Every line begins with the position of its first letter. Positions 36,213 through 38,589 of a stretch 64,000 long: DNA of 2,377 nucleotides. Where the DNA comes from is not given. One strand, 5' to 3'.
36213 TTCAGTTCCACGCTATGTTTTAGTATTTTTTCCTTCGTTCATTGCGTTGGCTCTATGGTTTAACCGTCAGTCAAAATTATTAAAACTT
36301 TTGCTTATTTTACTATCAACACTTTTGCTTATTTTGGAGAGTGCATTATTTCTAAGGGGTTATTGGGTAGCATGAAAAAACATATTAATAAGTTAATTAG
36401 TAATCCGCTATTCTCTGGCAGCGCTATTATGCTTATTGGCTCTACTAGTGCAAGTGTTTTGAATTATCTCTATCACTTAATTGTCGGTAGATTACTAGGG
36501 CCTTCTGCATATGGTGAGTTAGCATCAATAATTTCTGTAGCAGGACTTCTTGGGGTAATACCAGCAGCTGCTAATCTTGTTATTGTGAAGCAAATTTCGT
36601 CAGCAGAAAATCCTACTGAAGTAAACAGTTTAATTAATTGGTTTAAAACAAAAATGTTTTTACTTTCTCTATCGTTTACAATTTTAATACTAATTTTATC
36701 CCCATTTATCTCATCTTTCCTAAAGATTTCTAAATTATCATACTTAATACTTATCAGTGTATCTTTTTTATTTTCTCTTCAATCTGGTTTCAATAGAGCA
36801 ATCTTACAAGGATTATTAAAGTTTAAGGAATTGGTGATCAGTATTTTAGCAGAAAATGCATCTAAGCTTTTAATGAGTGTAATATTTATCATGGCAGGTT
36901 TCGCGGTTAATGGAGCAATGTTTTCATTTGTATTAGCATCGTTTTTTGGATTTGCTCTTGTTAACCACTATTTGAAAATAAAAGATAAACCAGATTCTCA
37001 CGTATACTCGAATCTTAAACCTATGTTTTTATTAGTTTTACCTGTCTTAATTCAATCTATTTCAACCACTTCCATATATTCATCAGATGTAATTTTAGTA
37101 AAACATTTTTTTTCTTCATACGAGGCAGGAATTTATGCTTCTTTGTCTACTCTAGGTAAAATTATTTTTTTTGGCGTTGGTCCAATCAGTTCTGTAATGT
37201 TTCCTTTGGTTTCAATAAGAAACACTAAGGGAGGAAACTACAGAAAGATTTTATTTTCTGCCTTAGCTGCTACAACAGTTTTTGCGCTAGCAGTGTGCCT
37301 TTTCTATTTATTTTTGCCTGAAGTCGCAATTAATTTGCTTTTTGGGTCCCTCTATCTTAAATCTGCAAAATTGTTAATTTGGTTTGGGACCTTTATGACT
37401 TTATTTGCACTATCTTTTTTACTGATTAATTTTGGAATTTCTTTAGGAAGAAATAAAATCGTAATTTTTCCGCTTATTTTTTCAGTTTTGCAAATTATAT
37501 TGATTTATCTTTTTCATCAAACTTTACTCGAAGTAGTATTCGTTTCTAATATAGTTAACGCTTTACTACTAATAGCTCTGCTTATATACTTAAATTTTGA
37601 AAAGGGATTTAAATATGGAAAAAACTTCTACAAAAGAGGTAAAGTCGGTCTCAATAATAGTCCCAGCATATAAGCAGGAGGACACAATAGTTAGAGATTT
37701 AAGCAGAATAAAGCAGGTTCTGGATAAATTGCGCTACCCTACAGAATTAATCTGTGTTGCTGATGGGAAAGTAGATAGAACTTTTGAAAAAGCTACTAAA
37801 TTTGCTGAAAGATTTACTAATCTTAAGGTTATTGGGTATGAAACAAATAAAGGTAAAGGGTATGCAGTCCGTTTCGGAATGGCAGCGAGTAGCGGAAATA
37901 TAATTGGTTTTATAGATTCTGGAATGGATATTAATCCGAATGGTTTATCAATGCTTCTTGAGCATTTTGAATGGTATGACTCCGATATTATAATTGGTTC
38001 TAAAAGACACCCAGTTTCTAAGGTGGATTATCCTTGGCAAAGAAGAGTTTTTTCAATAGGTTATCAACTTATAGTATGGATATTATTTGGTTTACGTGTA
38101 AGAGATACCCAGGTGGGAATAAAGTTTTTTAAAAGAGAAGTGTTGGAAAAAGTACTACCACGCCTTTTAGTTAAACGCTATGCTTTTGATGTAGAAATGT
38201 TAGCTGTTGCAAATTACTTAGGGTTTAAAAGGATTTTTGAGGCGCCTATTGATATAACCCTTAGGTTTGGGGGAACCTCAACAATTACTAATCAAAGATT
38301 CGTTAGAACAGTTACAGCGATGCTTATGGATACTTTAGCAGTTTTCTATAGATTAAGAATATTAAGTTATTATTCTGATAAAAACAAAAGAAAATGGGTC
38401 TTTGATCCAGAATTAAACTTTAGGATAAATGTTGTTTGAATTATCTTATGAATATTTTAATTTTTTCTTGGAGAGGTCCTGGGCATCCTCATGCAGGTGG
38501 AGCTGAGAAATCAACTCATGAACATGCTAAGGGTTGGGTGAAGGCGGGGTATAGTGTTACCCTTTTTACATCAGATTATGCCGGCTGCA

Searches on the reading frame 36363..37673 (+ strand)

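Call 8: search_protein_families(library=pfam, proteins=[window:36363-37673:+], max_evalue=0.01)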
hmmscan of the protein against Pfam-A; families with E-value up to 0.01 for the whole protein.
window:36363-37673:+ (436 aa): 2 families
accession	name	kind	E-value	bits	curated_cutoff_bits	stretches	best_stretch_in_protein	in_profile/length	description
PF13440.11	Polysacc_synt_3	-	2.4e-19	70.1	23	1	40-335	1-292/293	Polysaccharide biosynthesis protein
PF01943.22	Polysacc_synt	-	1.3e-14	54.7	28.2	1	20-284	5-271/274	Polysaccharide biosynthesis protein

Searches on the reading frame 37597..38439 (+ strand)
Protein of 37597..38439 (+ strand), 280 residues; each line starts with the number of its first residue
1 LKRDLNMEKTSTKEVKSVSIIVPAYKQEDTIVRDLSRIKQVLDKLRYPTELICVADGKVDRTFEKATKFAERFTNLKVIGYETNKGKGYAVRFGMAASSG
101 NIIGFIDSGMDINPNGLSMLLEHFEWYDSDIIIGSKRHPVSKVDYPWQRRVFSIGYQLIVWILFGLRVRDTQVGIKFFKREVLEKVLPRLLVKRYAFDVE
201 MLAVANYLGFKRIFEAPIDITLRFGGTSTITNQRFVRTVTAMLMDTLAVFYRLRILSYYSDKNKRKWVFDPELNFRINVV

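Call 8: search_protein_families(library=pfam, proteins=[window:37597-38439:+], max_evalue=0.01)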
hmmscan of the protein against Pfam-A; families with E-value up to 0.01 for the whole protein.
window:37597-38439:+ (280 aa): 2 families
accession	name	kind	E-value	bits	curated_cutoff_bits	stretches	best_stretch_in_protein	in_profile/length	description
PF00535.33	Glycos_transf_2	-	8.9e-21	75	23.3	1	19-186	1-167/168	Glycosyl transferase family 2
PF13641.12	Glyco_tranf_2_3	-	0.0037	17.8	27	1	18-124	3-111/230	Glycosyltransferase like family 2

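Call 50: search_protein_families(library=ncbifam, proteins=[window:37597-38439:+], max_evalue=0.00001)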
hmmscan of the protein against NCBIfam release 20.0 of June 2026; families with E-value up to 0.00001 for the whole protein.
window:37597-38439:+ (280 aa): 12 families
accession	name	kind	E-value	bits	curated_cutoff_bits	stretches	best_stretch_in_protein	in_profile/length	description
TIGR03937.1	PgaC_IcaA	equivalog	2.1e-15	56.6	422.3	1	7-125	36-151/407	poly-beta-1,6-N-acetyl-D-glucosamine synthase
NF047588.1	GlcsyltransPgfSStrep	equivalog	6.6e-12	45.2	500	1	18-188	3-169/308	glycosyltransferase PgfS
NF010496.0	PRK13915.1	equivalog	1.1e-11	44.4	262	1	11-114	26-132/307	glucosyl-3-phosphoglycerate synthase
NF007482.0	PRK10073.1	equivalog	3.2e-11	42.8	423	1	14-131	4-117/334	glycosyltransferase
TIGR03111.1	glyc2_xrt_Gpos1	hypoth_equivalog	4.4e-11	42.2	363.95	1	5-126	37-158/439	TIGR03111 family XrtG-associated glycosyltransferase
TIGR03965.1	mycofact_glyco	equivalog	2.1e-09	36.8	280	1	7-125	65-180/467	mycofactocin biosynthesis glycosyltransferase MftF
NF041875.1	EPS_EpsD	equivalog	6e-09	35.8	370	1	18-149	1-130/325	exopolysaccharide biosynthesis glycosyltransferase EpsD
NF058614.1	PPMAGASynPpgS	equivalog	3.1e-08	33.3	370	1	18-239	2-213/226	polyprenyl-phospho-N-acetylgalactosaminyl synthase PpgS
NF007986.1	PRK10714.1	equivalog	4.2e-08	32.6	529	1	12-138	2-127/316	undecaprenyl-phosphate 4-deoxy-4-formamido-L-arabinose transferase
NF047683.1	TeichurnBiosyTuaG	equivalog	2.6e-07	30.5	400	1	15-119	5-106/252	teichuronic acid biosynthesis protein TuaG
TIGR04283.1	glyco_like_mftF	equivalog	9.1e-07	28.7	182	1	18-110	1-83/221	TIGR04283 family arsenosugar biosynthesis glycosyltransferase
NF041391.1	DPhHxTase_Halo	equivalog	4.4e-06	25.8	375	1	24-227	3-190/213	dolichyl-phosphate hexose transferase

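Call 81: search_solved_structures(query=window:37597-38439:+, max_evalue=0.001)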
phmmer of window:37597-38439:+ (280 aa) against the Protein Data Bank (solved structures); distinct sequences matched with E-value up to 0.001: 27.
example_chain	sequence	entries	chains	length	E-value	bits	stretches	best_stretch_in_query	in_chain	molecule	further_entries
5mlz_A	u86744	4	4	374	1.2e-14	57.8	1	16-232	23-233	Dolichol monophosphate mannose synthase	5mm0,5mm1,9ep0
5eke_A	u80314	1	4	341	1.7e-11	47.4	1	17-184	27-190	Uncharacterized glycosyltransferase sll0501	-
5ekp_C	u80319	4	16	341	1.8e-11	47.4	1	17-184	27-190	Uncharacterized glycosyltransferase sll0501 | Glycosyltransferase sll0501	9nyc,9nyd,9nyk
9nye_A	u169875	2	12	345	1.8e-11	47.3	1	17-184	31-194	Glycosyltransferase sll0501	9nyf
2z87_A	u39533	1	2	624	1e-08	38.3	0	6-125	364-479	Chondroitin synthase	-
2z86_A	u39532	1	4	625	1e-08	38.3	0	6-125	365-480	Chondroitin synthase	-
3ckj_A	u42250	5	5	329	2.6e-06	30.4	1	11-117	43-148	Putative uncharacterized protein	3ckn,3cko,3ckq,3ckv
4y6n_A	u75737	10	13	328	8e-06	28.8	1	11-117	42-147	Glucosyl-3-phosphoglycerate synthase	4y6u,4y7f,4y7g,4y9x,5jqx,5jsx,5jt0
3e25_A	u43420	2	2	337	8.4e-06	28.8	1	11-117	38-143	Putative uncharacterized protein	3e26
6p61_A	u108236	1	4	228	8.5e-06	28.8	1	13-123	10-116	Glycosyltransferase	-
4ddz_A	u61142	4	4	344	8.8e-06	28.7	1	11-117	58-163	GLUCOSYL-3-PHOSPHOGLYCERATE SYNTHASE (GpgS) | Glucosyl-3-phosphoglycerate synthase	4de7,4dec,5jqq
9bhc_C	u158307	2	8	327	2.1e-05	27.4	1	14-231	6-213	Undecaprenyl-phosphate 4-deoxy-4-formamido-L-arabinose transferase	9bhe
8vxh_A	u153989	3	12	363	2.6e-05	27.2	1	14-230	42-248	Undecaprenyl-phosphate 4-deoxy-4-formamido-L-arabinose transferase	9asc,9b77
5tze_C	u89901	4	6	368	3.2e-05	26.9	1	18-133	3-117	Glycosyl transferase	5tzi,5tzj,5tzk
9hwj_A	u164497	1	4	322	4.1e-05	26.5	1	14-237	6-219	Undecaprenyl-phosphate 4-deoxy-4-formamido-L-arabinose transferase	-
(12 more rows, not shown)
